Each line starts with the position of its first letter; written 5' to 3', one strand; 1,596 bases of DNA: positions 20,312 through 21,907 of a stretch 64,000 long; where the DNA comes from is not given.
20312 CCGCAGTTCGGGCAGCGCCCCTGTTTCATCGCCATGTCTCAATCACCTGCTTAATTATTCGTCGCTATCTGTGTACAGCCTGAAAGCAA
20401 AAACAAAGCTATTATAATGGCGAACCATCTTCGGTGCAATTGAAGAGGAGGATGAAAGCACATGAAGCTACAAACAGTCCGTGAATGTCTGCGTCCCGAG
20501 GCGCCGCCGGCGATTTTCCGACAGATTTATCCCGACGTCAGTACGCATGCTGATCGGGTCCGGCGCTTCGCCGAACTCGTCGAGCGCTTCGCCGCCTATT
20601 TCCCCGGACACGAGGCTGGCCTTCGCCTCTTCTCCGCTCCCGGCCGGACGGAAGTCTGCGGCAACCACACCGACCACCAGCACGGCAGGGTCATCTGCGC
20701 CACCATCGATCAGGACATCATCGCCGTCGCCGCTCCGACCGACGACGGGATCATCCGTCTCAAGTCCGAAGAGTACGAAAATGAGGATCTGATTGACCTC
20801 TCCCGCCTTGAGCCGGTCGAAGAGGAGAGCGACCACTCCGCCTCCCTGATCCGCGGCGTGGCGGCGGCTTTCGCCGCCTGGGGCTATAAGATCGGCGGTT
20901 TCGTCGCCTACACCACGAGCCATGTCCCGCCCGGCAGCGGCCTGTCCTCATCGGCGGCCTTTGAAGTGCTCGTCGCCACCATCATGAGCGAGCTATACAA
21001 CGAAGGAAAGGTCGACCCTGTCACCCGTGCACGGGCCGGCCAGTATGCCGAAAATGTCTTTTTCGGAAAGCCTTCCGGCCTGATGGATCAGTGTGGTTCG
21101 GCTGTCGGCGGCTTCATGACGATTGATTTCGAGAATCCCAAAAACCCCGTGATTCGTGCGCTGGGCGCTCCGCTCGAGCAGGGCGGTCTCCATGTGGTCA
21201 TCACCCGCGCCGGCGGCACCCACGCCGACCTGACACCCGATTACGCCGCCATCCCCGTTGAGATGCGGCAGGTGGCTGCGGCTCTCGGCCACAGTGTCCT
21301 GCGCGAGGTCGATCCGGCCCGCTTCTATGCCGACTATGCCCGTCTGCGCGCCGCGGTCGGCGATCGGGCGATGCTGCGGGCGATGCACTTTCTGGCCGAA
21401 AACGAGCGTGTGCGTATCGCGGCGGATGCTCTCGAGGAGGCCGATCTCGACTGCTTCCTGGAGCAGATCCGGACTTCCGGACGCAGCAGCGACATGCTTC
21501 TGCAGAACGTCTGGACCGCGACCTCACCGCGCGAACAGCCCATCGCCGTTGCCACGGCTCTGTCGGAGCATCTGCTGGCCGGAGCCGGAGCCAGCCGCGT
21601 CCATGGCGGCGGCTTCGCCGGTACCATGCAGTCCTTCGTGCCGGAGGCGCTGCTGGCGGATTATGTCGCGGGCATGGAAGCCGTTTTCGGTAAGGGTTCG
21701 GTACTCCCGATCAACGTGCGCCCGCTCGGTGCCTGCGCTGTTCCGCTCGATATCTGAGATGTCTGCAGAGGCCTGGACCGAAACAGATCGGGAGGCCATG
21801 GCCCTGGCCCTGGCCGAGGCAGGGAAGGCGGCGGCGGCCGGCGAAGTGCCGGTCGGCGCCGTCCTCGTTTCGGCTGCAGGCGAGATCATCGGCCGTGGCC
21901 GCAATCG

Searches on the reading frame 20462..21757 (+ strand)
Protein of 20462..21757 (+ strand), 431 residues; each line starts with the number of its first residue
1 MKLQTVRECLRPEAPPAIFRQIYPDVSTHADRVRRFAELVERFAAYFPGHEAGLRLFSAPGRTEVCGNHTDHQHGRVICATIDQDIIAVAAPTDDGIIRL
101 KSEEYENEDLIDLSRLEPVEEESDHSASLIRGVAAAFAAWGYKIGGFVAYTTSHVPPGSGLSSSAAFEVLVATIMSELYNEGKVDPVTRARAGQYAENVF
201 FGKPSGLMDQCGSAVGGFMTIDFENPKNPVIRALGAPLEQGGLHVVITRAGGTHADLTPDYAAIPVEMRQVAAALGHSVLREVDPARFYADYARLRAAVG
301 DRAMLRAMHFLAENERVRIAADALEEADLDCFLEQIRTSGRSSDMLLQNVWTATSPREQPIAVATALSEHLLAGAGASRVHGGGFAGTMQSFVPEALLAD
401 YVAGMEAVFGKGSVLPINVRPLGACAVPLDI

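Call 30: find_encoding_contigs(protein=window:20462-21757:+, flank=10000, max_places=10)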
Protein window:20462-21757:+ (431 aa): 10 contigs read that carry it; 9 places shown.
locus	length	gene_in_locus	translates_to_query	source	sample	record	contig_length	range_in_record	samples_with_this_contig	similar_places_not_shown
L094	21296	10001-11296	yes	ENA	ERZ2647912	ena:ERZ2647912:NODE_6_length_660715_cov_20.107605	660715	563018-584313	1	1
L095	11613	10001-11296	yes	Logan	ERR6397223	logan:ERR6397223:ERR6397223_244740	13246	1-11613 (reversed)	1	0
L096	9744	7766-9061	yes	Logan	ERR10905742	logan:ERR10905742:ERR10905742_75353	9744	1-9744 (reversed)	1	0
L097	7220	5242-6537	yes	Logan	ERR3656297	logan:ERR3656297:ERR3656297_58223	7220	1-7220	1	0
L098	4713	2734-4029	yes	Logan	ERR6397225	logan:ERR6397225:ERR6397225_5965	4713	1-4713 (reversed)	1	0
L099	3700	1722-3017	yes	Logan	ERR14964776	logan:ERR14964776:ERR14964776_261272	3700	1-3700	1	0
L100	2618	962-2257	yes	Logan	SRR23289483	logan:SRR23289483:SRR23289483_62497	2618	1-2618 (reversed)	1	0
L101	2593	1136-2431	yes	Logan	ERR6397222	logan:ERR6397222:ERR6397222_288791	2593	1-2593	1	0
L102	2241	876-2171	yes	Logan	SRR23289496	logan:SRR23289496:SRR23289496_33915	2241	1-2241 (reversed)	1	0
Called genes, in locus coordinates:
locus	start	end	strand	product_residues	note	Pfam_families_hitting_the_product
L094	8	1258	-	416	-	PF04055:Radical_SAM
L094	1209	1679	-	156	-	-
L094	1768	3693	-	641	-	PF01336:tRNA_anti-codon, PF00152:tRNA-synt_2, PF01588:tRNA_bind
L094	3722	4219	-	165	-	PF03449:GreA_GreB_N, PF01272:GreA_GreB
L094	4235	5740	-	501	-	PF00478:IMPDH, PF00571:CBS (faint)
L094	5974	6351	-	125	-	PF06397:Desulfoferrod_N, PF01880:Desulfoferrodox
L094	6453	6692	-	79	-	-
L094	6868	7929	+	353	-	PF00294:PfkB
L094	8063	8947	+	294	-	PF07992:Pyr_redox_2, PF13738:Pyr_redox_3, PF00070:Pyr_redox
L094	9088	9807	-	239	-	-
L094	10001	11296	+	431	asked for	PF10509:GalKase_gal_bdg, PF00288:GHMP_kinases_N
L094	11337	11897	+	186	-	PF00383:dCMP_cyt_deam_1, PF14437:MafB19-deam, PF14439:Bd3614-deam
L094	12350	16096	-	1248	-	PF00580:UvrD-helicase, PF01443:Viral_helicase1 (faint), PF13245:AAA_19, PF13361:UvrD_C, PF13538:UvrD_C_2 (faint), PF12705:PDDEXK_1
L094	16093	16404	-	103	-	-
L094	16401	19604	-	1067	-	PF21445:ADDB_N, PF12705:PDDEXK_1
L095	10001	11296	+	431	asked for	PF10509:GalKase_gal_bdg, PF00288:GHMP_kinases_N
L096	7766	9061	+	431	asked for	PF10509:GalKase_gal_bdg, PF00288:GHMP_kinases_N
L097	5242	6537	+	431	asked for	PF10509:GalKase_gal_bdg, PF00288:GHMP_kinases_N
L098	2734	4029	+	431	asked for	PF10509:GalKase_gal_bdg, PF00288:GHMP_kinases_N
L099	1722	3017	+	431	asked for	PF10509:GalKase_gal_bdg, PF00288:GHMP_kinases_N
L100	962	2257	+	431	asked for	PF10509:GalKase_gal_bdg, PF00288:GHMP_kinases_N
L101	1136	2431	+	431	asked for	PF10509:GalKase_gal_bdg, PF00288:GHMP_kinases_N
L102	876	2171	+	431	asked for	PF10509:GalKase_gal_bdg, PF00288:GHMP_kinases_N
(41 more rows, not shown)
